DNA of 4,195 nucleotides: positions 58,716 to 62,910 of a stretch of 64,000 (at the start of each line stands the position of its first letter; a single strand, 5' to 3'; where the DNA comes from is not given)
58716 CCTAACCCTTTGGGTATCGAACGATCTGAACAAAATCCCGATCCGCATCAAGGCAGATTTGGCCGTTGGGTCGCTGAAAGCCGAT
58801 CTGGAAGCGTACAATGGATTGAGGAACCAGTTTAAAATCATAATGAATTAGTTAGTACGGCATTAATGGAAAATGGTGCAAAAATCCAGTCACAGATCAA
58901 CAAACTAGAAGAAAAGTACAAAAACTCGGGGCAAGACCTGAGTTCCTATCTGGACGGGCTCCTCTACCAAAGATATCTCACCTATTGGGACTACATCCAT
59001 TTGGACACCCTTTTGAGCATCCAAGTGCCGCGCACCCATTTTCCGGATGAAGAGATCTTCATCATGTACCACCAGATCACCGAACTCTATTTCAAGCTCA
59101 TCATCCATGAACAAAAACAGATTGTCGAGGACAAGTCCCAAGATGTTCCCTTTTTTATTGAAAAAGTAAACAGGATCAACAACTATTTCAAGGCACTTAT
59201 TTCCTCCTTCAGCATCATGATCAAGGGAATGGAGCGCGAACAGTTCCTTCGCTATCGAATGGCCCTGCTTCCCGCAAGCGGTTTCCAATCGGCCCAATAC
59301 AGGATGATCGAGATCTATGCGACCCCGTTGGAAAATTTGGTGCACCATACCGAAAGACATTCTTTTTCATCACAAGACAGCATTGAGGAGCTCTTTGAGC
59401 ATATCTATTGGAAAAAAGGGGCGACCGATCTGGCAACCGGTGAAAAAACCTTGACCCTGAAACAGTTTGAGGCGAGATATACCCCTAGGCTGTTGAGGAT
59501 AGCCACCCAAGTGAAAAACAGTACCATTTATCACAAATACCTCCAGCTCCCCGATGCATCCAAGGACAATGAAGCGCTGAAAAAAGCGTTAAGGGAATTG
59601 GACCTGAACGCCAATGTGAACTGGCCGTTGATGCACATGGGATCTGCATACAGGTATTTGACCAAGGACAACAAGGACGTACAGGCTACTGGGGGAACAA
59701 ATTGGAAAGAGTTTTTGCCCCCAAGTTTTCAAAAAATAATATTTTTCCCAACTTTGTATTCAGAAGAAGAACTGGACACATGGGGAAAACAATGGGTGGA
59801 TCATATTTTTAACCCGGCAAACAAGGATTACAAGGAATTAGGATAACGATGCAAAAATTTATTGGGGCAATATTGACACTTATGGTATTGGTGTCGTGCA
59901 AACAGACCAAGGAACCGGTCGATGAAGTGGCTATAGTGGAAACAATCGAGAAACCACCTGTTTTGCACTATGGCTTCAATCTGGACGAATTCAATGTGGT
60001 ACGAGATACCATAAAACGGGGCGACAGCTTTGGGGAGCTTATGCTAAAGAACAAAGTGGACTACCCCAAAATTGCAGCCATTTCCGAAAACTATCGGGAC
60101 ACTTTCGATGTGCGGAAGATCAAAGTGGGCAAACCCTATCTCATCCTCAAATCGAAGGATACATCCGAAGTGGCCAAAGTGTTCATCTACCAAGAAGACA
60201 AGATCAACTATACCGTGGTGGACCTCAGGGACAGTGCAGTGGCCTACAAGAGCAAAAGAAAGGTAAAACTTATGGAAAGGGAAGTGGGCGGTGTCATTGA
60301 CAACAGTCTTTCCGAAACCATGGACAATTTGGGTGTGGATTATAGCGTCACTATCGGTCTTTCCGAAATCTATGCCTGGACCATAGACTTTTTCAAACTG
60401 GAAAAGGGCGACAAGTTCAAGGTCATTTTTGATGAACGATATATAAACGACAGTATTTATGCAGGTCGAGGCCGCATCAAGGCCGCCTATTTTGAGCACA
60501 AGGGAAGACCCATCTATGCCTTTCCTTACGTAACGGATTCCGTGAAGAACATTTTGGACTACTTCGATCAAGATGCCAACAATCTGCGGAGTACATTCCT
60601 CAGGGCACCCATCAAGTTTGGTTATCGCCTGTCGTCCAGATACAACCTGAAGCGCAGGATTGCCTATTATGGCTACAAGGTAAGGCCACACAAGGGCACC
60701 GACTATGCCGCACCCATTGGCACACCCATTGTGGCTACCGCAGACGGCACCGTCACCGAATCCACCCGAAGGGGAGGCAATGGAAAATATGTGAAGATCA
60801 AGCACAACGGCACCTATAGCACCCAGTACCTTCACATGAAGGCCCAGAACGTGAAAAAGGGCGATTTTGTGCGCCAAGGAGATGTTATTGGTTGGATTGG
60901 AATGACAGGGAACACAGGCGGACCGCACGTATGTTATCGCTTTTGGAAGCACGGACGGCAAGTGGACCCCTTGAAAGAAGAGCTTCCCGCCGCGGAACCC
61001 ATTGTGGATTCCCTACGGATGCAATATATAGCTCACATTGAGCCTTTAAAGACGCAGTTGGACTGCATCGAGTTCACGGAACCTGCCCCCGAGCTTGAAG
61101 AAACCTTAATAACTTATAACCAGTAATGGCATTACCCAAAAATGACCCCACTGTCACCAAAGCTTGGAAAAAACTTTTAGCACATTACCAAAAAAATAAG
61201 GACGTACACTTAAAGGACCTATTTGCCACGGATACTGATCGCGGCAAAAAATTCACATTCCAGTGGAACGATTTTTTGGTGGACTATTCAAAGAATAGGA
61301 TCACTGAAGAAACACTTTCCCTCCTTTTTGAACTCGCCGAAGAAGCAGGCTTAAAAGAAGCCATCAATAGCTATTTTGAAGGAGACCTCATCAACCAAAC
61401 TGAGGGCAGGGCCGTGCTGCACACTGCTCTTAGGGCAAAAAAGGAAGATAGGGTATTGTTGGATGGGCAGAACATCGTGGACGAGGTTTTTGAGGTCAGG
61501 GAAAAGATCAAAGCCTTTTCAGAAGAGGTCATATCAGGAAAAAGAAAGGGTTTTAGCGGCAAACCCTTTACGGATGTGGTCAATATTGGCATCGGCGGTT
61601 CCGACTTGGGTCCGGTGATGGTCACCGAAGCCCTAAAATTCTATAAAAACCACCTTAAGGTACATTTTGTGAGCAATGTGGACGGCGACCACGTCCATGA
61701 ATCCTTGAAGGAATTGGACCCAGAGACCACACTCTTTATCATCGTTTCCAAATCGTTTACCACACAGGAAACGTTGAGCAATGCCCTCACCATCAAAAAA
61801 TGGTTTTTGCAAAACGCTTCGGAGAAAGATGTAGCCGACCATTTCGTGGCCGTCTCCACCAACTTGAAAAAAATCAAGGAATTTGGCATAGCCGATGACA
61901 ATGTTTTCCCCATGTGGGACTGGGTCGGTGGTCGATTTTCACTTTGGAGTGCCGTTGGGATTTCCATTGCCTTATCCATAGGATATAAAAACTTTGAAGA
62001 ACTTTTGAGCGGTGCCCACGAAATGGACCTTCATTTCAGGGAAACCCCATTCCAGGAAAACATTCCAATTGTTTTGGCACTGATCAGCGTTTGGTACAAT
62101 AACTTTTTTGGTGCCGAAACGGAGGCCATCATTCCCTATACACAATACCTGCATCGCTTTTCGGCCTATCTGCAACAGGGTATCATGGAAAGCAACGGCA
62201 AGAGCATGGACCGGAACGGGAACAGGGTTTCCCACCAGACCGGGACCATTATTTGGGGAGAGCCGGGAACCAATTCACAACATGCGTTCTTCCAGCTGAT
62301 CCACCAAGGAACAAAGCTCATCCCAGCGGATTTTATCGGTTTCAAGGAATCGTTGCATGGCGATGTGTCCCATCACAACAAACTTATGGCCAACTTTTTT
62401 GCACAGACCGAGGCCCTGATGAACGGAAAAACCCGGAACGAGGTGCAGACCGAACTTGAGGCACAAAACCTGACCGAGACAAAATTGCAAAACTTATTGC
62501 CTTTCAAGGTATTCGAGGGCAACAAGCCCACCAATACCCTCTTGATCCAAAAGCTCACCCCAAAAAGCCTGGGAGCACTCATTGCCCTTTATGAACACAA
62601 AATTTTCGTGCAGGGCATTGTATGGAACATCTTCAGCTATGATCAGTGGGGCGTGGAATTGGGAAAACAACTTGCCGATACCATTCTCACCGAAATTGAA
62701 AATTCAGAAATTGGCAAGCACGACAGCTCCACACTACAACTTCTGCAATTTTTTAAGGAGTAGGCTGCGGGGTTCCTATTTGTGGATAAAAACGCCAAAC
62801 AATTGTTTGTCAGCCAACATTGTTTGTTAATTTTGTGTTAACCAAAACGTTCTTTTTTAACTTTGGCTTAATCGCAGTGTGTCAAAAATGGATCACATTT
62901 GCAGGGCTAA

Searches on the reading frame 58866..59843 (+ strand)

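Call 43: search_protein_families(library=pfam, proteins=[window:58866-59843:+], max_evalue=0.001)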
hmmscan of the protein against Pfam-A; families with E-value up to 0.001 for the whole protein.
window:58866-59843:+ (326 aa): 1 family
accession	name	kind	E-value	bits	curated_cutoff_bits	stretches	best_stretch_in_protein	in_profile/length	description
PF03301.18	Trp_dioxygenase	-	1.4e-22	81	34.9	1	38-151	15-138/346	Tryptophan 2,3-dioxygenase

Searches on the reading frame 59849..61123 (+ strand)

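Call 43: search_protein_families(library=pfam, proteins=[window:59849-61123:+], max_evalue=0.001)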
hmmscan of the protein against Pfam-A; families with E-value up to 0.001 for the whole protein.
window:59849-61123:+ (425 aa): 2 families
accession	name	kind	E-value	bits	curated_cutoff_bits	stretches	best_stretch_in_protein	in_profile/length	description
PF01551.29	Peptidase_M23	-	3.9e-31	107.6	28.7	1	280-374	2-96/96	Peptidase family M23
PF19425.4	Csd3_N2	-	6.2e-11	42.7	27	1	143-266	6-121/122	Csd3 second domain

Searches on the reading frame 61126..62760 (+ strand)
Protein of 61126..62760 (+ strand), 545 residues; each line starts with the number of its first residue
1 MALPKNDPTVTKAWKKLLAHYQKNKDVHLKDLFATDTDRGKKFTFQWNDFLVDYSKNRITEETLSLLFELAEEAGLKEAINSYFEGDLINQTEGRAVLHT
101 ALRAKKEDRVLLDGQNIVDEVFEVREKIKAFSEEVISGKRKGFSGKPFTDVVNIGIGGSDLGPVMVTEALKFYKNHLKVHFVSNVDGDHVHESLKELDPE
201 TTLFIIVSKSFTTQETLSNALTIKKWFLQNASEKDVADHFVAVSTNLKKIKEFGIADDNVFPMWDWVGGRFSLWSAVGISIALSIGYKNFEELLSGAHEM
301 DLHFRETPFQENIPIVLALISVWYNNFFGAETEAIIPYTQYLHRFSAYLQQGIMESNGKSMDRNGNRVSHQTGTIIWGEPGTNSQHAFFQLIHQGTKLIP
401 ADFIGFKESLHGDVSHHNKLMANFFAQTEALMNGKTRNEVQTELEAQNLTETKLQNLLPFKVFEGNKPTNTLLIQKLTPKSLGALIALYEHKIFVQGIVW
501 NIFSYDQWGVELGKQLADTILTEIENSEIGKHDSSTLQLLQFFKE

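Call 43: search_protein_families(library=pfam, proteins=[window:61126-62760:+], max_evalue=0.001)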
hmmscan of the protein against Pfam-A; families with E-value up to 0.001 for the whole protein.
window:61126-62760:+ (545 aa): 1 family
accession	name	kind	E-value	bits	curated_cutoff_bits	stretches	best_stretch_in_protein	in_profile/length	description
PF00342.24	PGI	-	1.3e-223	743.5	22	1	53-539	1-485/486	Phosphoglucose isomerase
